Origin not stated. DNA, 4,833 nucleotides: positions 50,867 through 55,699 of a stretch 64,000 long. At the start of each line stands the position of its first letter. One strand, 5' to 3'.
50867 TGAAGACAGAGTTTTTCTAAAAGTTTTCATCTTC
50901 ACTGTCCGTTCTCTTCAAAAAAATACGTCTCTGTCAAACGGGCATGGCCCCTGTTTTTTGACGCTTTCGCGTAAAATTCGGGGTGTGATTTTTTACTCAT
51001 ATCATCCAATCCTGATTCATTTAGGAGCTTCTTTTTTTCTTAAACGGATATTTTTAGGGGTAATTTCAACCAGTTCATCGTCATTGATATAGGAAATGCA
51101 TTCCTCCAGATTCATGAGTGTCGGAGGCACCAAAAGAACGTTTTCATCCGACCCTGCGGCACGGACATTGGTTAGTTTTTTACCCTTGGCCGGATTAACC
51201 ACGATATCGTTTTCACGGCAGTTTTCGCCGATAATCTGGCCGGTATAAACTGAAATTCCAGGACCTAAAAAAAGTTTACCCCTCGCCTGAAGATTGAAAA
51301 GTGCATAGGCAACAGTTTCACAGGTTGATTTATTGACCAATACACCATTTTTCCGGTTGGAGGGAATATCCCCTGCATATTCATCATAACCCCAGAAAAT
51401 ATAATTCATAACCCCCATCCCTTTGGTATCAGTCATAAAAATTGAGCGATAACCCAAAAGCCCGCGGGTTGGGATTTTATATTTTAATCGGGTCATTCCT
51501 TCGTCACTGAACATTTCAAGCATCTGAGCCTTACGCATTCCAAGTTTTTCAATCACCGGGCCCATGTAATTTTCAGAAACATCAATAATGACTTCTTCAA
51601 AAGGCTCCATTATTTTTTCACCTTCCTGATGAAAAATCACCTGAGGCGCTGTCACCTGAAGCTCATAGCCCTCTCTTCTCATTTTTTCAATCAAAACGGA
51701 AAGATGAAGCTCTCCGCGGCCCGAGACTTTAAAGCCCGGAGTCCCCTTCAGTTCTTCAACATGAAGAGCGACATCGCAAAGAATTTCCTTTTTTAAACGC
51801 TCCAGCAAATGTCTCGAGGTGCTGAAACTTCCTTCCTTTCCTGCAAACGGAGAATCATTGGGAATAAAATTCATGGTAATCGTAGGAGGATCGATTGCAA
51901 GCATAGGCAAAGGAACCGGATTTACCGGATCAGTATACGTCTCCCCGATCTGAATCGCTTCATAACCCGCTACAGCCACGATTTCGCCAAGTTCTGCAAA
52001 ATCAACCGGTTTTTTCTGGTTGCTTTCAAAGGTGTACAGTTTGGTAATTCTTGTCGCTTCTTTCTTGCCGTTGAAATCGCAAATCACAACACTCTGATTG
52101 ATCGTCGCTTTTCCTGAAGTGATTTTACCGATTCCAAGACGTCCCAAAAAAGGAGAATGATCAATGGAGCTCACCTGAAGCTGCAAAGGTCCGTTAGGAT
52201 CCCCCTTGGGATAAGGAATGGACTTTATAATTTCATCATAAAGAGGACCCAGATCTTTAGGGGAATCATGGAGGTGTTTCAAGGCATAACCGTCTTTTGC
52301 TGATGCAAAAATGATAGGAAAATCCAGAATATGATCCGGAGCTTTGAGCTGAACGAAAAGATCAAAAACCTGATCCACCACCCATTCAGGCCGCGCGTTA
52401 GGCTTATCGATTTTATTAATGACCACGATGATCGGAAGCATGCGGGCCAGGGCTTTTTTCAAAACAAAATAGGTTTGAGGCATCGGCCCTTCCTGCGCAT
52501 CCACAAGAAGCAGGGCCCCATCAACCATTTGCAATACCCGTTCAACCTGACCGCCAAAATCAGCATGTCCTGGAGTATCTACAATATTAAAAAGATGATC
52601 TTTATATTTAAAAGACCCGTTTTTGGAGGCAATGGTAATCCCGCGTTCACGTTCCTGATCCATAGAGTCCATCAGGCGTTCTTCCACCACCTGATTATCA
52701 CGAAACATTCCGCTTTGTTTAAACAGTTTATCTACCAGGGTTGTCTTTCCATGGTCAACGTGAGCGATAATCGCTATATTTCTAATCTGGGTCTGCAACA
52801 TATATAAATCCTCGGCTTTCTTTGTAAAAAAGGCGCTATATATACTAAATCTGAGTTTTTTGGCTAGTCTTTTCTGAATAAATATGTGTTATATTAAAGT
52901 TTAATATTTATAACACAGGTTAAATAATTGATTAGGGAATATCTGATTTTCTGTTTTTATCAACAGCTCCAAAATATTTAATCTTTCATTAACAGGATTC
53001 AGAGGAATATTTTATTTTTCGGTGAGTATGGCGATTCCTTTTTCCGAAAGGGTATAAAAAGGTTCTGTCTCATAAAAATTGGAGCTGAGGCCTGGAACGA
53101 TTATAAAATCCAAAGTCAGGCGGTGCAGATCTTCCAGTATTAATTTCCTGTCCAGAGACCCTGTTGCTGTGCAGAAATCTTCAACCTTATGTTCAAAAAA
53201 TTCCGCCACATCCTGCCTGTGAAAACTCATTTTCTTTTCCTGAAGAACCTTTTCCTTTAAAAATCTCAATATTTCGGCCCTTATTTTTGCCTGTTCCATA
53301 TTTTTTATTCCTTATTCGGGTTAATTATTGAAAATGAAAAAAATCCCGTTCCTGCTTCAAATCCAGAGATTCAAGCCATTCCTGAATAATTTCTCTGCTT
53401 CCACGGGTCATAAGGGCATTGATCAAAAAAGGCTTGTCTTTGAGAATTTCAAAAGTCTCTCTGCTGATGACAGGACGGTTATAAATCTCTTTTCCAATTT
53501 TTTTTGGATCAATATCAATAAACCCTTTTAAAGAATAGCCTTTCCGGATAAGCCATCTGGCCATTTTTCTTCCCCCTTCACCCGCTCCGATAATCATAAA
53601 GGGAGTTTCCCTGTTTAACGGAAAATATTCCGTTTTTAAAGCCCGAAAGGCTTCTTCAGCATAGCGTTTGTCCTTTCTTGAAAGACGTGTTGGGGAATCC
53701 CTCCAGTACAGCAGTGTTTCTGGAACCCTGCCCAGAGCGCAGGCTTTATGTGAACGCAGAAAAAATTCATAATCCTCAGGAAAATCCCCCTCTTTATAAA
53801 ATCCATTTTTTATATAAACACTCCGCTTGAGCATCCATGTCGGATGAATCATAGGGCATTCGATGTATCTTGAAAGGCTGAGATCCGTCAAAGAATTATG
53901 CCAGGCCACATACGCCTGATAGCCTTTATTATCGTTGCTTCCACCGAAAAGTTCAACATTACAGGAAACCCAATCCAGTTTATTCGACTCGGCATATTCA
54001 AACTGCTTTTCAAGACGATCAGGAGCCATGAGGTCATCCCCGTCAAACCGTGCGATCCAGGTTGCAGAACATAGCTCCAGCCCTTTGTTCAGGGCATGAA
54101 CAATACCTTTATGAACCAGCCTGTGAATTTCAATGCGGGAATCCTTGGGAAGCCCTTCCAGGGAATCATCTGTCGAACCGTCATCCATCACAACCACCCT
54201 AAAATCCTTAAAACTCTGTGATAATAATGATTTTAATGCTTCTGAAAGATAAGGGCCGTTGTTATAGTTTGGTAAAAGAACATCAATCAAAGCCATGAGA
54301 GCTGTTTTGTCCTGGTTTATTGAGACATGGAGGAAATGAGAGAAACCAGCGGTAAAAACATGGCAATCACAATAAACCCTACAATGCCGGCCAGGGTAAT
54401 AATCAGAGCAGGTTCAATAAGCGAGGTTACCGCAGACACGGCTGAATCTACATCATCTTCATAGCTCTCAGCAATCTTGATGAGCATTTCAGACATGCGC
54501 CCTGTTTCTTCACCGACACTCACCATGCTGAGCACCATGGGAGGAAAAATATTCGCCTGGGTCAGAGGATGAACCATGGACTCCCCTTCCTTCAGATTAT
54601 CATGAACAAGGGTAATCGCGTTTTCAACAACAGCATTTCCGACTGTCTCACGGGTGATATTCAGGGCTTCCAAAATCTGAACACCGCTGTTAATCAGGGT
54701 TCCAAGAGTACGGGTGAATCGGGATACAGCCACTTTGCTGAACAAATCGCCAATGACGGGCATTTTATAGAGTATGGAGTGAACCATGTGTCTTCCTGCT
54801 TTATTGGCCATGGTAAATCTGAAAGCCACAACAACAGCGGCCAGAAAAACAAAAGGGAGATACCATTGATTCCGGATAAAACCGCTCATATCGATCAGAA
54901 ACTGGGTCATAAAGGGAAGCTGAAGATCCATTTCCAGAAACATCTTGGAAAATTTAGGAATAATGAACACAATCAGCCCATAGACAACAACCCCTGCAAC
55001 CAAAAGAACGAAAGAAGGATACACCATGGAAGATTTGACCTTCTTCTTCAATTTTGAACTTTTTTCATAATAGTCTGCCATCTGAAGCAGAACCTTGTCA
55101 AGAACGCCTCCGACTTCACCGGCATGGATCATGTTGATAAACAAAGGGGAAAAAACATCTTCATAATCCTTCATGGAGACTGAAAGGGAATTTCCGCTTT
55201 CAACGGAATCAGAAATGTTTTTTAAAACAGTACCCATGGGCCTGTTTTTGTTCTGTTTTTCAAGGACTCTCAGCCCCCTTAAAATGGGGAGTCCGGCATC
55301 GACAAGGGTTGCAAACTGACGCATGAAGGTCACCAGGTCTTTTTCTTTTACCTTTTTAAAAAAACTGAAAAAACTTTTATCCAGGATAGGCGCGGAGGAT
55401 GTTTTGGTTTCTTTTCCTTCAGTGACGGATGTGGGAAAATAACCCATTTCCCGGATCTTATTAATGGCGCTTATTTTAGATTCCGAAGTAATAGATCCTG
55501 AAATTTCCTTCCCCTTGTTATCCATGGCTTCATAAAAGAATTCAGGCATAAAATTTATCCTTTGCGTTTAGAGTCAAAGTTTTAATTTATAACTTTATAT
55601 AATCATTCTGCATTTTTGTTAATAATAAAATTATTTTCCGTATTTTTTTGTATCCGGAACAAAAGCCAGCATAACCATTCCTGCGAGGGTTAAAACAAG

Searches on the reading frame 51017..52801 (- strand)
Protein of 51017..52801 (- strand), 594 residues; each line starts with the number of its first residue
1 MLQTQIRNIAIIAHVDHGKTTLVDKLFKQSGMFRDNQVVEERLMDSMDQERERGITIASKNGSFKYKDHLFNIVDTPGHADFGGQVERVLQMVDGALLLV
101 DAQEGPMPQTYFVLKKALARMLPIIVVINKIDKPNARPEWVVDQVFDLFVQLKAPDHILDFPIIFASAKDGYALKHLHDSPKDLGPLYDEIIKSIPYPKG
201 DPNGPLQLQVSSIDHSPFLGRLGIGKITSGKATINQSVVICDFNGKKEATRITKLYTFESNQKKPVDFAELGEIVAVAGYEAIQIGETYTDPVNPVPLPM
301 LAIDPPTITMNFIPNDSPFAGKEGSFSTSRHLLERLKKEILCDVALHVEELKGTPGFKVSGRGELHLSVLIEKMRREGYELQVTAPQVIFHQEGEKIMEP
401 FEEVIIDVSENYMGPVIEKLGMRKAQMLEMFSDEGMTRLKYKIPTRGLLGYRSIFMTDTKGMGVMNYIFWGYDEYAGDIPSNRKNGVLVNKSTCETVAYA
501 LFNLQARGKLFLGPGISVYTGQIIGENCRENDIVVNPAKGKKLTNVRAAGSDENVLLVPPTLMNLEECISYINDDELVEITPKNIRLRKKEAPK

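Call 81: search_protein_families(library=pfam, proteins=[window:51017-52801:-], max_evalue=0.0001)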
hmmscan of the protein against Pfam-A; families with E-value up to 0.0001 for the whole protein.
window:51017-52801:- (594 aa): 6 families
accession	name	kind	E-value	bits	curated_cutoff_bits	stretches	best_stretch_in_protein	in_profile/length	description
PF00009.33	GTP_EFTU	-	1e-57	195.2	26.5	1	5-179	2-180/188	Elongation factor Tu GTP binding domain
PF21018.2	BipA_C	-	2.5e-43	146.7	23.8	1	485-591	1-107/110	TypA/BipA C-terminal domain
PF00679.30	EFG_C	-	4.9e-22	78.2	27.9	1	397-481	2-87/89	Elongation factor G C-terminus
PF03144.31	GTP_EFTU_D2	-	1.6e-10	41.7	30.3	1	220-289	1-72/73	Elongation factor Tu domain 2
PF01926.29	MMR_HSR1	-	4.2e-07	30.5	21.9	1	9-130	2-113/113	50S ribosome-binding GTPase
PF22042.2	EF-G_D2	-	6.6e-07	29.8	27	1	216-289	12-81/84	Elongation factor G domain 2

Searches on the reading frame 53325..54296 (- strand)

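Call 81: search_protein_families(library=pfam, proteins=[window:53325-54296:-], max_evalue=0.0001)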
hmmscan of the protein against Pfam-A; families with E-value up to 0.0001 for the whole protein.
window:53325-54296:- (323 aa): 3 families
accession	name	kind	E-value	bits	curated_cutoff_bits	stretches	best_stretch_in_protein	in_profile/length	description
PF00535.33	Glycos_transf_2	-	9.1e-27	94.5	23.3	1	6-161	2-164/168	Glycosyl transferase family 2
PF10111.15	Glyco_tranf_2_2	-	2.7e-10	40.7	27.3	1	11-107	9-111/276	Glycosyltransferase like family 2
PF13641.12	Glyco_tranf_2_3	-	1.5e-09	38.6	27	1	6-120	5-126/230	Glycosyltransferase like family 2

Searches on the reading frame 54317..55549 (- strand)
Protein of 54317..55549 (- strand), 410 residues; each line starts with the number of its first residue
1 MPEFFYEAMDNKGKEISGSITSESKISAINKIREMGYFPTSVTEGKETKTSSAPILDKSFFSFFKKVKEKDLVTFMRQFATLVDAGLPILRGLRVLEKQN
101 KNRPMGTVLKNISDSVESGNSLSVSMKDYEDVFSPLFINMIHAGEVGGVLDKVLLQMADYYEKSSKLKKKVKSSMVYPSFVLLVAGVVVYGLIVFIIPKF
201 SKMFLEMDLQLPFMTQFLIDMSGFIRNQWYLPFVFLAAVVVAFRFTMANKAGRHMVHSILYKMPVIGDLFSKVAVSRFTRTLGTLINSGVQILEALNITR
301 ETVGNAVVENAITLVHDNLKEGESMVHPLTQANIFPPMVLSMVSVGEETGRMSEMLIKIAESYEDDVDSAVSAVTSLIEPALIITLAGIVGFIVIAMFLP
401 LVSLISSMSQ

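Call 81: search_protein_families(library=pfam, proteins=[window:54317-55549:-], max_evalue=0.0001)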
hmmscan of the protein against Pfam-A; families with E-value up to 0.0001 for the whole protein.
window:54317-55549:- (410 aa): 1 family
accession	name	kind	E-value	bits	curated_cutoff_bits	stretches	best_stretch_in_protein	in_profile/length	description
PF00482.28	T2SSF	-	4.4e-64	214.5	25.2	2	75-198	1-125/125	Type II secretion system (T2SS), protein F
